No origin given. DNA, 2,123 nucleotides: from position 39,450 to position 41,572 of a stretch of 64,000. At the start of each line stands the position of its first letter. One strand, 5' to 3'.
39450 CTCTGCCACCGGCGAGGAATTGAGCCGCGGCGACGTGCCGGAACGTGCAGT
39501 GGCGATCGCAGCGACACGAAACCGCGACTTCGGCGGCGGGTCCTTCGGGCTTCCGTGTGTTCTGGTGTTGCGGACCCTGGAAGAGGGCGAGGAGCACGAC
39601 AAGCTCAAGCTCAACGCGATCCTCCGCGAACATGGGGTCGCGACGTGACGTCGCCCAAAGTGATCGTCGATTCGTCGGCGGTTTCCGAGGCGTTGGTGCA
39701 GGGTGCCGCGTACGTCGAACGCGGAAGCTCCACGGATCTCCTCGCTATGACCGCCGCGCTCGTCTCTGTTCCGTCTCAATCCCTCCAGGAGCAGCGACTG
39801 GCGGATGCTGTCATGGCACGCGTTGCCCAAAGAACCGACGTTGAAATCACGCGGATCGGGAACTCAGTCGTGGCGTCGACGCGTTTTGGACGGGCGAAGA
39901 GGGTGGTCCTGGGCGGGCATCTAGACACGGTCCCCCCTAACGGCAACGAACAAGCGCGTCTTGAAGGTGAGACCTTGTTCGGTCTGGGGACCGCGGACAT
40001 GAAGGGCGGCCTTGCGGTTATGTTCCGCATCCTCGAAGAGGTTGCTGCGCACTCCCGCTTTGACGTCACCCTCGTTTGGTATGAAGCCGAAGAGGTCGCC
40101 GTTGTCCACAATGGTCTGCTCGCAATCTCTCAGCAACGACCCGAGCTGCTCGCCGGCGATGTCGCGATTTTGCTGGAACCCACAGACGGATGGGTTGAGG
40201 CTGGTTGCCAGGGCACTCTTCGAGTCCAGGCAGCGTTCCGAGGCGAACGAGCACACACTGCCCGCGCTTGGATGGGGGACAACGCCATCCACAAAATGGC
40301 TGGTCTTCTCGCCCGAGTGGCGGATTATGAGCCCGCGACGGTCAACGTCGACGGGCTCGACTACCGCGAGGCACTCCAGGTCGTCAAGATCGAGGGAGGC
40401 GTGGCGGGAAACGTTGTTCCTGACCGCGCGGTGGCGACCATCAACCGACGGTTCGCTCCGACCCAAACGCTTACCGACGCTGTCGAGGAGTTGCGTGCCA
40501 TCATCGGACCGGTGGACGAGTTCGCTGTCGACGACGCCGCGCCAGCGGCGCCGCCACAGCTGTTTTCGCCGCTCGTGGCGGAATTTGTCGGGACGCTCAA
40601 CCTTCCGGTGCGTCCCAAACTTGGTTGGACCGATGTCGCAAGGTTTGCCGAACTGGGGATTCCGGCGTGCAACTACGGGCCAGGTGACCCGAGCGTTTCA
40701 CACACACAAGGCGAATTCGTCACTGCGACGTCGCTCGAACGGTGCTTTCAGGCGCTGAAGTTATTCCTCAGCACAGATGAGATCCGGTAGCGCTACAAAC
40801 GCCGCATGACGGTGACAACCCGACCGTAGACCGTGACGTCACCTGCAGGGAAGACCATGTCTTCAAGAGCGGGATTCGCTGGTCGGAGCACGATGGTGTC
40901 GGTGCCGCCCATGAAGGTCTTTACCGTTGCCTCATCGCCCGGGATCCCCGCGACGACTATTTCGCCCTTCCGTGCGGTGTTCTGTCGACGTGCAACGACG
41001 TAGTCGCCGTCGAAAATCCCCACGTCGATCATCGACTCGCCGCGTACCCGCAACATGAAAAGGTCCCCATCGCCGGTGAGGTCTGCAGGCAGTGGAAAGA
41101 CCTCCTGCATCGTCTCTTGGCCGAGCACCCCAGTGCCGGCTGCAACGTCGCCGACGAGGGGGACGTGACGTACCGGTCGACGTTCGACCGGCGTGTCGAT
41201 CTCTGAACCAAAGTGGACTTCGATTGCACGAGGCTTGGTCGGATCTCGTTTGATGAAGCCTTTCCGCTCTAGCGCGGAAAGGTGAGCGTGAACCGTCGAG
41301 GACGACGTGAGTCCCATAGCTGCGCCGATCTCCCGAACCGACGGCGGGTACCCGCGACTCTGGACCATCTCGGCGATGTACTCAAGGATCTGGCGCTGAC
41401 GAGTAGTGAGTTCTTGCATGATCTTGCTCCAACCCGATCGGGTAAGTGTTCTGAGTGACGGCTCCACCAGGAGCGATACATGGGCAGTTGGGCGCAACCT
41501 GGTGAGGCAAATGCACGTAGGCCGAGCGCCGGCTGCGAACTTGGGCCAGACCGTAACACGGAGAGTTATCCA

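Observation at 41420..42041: Small single-pass membrane protein behind a perfect SOS box, divergent from lexA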

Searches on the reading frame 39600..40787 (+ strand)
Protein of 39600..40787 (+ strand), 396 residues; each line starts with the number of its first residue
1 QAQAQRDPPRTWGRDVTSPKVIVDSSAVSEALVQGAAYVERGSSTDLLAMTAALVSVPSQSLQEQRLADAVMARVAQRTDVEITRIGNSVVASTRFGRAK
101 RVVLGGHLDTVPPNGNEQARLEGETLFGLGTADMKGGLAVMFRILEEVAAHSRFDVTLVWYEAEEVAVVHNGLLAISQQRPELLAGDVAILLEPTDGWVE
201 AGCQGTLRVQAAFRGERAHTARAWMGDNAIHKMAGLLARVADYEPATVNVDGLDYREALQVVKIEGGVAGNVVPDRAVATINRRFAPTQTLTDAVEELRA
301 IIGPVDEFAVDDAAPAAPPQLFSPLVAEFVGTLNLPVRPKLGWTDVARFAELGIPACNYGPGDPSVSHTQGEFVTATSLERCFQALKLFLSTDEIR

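Call 6: search_protein_families(library=pfam, proteins=[window:39600-40787:+], max_evalue=0.1)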
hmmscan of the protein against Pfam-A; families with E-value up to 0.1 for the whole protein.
window:39600-40787:+ (396 aa): 3 families
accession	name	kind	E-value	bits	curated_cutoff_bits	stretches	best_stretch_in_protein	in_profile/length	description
PF01546.33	Peptidase_M20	-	2.4e-18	67.2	24.6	1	104-390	2-204/206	Peptidase family M20/M25/M40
PF07687.19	M20_dimer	-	1.2e-15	57.8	21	1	205-303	5-100/107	Peptidase dimerisation domain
PF04389.22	Peptidase_M28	-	2.6e-06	27.7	21.3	1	90-167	2-69/193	Peptidase family M28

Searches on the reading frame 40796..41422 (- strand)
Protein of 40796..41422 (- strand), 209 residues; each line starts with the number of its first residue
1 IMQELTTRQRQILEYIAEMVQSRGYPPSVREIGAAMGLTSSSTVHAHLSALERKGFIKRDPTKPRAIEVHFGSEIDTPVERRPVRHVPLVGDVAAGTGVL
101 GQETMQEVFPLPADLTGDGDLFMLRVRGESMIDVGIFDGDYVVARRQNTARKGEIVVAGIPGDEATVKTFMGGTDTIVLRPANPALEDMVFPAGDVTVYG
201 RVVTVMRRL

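Call 6: search_protein_families(library=pfam, proteins=[window:40796-41422:-], max_evalue=0.1)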
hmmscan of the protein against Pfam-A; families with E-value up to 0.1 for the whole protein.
window:40796-41422:- (209 aa): 17 families
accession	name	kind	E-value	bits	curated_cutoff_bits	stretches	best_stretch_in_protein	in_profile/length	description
PF01726.22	LexA_DNA_bind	-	9.1e-29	99.5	23.7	1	2-66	1-65/65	LexA DNA binding domain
PF00717.28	Peptidase_S24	-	3.7e-27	94.8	23.3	1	88-203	1-116/116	Peptidase S24-like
PF09339.16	HTH_IclR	-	4e-05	23.7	22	1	11-61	7-52/52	IclR helix-turn-helix domain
PF12802.13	MarR_2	-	5.8e-05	23.6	27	1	5-61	3-56/61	MarR family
PF13412.12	HTH_24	-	0.00064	19.7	21.9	1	27-58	18-48/48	Winged helix-turn-helix DNA-binding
PF00196.25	GerE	-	0.001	19.1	23.5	1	4-54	2-44/57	Bacterial regulatory proteins, luxR family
PF04545.22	Sigma70_r4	-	0.0033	17.3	24.1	1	2-41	2-35/50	Sigma-70, region 4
PF04703.18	FaeA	-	0.0065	17.2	20.7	1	10-62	3-50/62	FaeA-like protein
PF01047.28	MarR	-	0.0088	16.4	24.6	1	27-61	18-51/59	MarR family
PF13463.12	HTH_27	-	0.013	16.2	22.2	1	5-62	1-53/68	Winged helix DNA-binding domain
PF11740.13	KfrA_N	-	0.048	14.8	26.1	1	17-53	9-45/113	Plasmid replication region DNA-binding N-term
PF01022.26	HTH_5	-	0.051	13.9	22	1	26-58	15-46/47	Bacterial regulatory protein, arsR family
PF03965.22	Penicillinase_R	-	0.055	14.3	22.6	0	18-61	10-55/115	Penicillinase repressor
PF12840.13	HTH_20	-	0.072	13.5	27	0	12-58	9-49/51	Helix-turn-helix domain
PF13545.12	HTH_Crp_2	-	0.076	13.4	27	0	25-60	21-56/70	Crp-like helix-turn-helix domain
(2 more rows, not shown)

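Call 11: find_related_loci(query=window:40796-41422:-, collection=genome_contigs, flank=4000)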
Query window:40796-41422:- (209 aa) in genome_contigs; peptide patterns used: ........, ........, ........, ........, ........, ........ (x = any residue, [..] = any of these).
354 stretches matched a pattern; 251 encode a relative of the query (tblastn E <= 1e-3); the best 80 are kept; 80 distinct loci.
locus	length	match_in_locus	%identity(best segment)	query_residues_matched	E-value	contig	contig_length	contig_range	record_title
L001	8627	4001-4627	94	1-209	3e-131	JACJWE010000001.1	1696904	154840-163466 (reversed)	MAG: Acidimicrobiia bacterium isolate HK-STAS-ACTI-1 HK-STAS-ACTI-1_1, whole genome shotgun sequence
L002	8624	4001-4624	69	3-209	2e-91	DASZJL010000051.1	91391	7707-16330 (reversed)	MAG TPA_asm: Acidimicrobiales bacterium isolate SMAG_U6628 k141_1242129, whole genome shotgun sequence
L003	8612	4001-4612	70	6-209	7e-91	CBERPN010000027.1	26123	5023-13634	MAG TPA_asm: uncultured bacterium isolate SRR17063066_binner12_Refined_94 genome assembly, contig: ERZ25083849.1342, who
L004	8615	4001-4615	66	5-209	4e-90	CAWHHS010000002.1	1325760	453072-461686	MAG: uncultured Actinomycetes bacterium isolate MFD01872.bin.2.119 genome assembly, contig: contig_22443, whole genome s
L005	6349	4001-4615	65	5-209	6e-90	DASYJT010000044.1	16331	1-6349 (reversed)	MAG TPA_asm: Acidimicrobiia bacterium isolate SMAG_U4302 k141_2233035, whole genome shotgun sequence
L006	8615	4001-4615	65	5-209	2e-89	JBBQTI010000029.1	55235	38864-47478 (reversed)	MAG: Acidimicrobiia bacterium isolate Co_metawrap_1816 Cmw_1816_k141_28641601_length_55235_cov_13.3647, whole genome sho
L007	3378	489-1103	65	5-209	1e-89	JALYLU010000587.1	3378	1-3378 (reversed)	MAG: Actinomycetota bacterium isolate AFD bin47 SD1484_NODE_7511_length_3378_cov_0.948939, whole genome shotgun sequence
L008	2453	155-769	66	5-209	1e-91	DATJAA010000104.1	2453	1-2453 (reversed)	MAG TPA_asm: Acidimicrobiia bacterium isolate SMAG_U15315 k141_2118680, whole genome shotgun sequence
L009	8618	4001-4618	65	4-209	2e-88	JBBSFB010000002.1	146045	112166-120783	MAG: Acidimicrobiia bacterium isolate LS1_sbin.76 LS1_sbin.76_K_351362_L_146045_cov_38.0728, whole genome shotgun sequen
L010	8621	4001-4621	64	3-209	2e-88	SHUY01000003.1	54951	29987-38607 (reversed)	MAG: Acidimicrobiia bacterium isolate Baikal-deep-G22 BACOMB-C2260, whole genome shotgun sequence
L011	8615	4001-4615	66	5-209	4e-88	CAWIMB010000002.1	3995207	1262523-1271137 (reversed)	MAG: uncultured Actinomycetes bacterium isolate MFD04944.bin.2.122 genome assembly, contig: contig_32065, whole genome s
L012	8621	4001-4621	66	3-209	7e-88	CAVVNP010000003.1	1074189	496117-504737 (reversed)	MAG: uncultured Acidimicrobiales bacterium isolate MFD05442.bin.2.255 genome assembly, contig: contig_14833, whole genom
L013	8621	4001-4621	67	4-209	1e-87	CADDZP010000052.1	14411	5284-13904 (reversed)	Actinobacteria bacterium isolate 24 genome assembly, contig: NODE_2944_length_14411_cov_6.178451, whole genome shotgun s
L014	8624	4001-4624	64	3-209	2e-86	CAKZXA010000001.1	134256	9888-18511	MAG: uncultured Acidimicrobiales bacterium isolate L4_Bin_Bin_141_1 genome assembly, contig: c_000000881520, whole genom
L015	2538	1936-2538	64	5-205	3e-88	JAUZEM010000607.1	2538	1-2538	MAG: Actinomycetota bacterium isolate BP_122 scaffold_511178, whole genome shotgun sequence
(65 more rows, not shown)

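Call 19: find_related_loci(query=window:40796-41422:-, collection=metagenome_contigs, flank=3000)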
Query window:40796-41422:- (209 aa) in metagenome_contigs; peptide patterns used: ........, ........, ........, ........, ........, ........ (x = any residue, [..] = any of these).
353 stretches matched a pattern; 230 encode a relative of the query (tblastn E <= 1e-3); the best 80 are kept; 80 distinct loci.
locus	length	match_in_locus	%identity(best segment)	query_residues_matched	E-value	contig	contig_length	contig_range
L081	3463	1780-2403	69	3-209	2e-94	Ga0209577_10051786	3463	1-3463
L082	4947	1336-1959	69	3-209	2e-93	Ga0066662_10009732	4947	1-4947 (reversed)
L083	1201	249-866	67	4-209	3e-100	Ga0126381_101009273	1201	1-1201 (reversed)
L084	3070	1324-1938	69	5-209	5e-93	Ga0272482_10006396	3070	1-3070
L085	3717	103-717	65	5-209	8e-90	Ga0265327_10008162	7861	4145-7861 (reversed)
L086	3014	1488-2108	68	4-209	7e-91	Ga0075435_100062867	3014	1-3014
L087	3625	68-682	65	5-209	4e-90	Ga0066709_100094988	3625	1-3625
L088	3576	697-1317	68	4-209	5e-90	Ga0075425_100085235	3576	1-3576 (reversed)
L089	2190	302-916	65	5-209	7e-93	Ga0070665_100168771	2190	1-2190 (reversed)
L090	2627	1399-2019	69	4-209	6e-92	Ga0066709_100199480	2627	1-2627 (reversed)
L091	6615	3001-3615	65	5-209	6e-89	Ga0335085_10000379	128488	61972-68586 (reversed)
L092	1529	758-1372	65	5-209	9e-95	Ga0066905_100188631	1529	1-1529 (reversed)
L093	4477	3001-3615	66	5-209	3e-89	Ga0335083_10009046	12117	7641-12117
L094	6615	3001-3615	66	5-209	3e-89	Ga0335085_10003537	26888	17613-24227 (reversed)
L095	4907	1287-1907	64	3-209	8e-89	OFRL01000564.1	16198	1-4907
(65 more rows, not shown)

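Call 43: search_protein_families(library=ncbifam, proteins=[window:40796-41422:-], max_evalue=0.1)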
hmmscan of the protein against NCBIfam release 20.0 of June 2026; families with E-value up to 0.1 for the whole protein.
window:40796-41422:- (209 aa): 3 families
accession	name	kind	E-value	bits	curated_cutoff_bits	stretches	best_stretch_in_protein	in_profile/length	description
TIGR00498.1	lexA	equivalog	2.6e-66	223.1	110.95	1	2-208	1-201/203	transcriptional repressor LexA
NF007621.2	PRK10276.1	subfamily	3.6e-15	56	110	1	122-206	30-114/115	translesion error-prone DNA polymerase V autoproteolytic subunit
TIGR01884.1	cas_HTH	subfamily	0.012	15.1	60.2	1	27-69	157-198/202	CRISPR-associated CARF protein Csa3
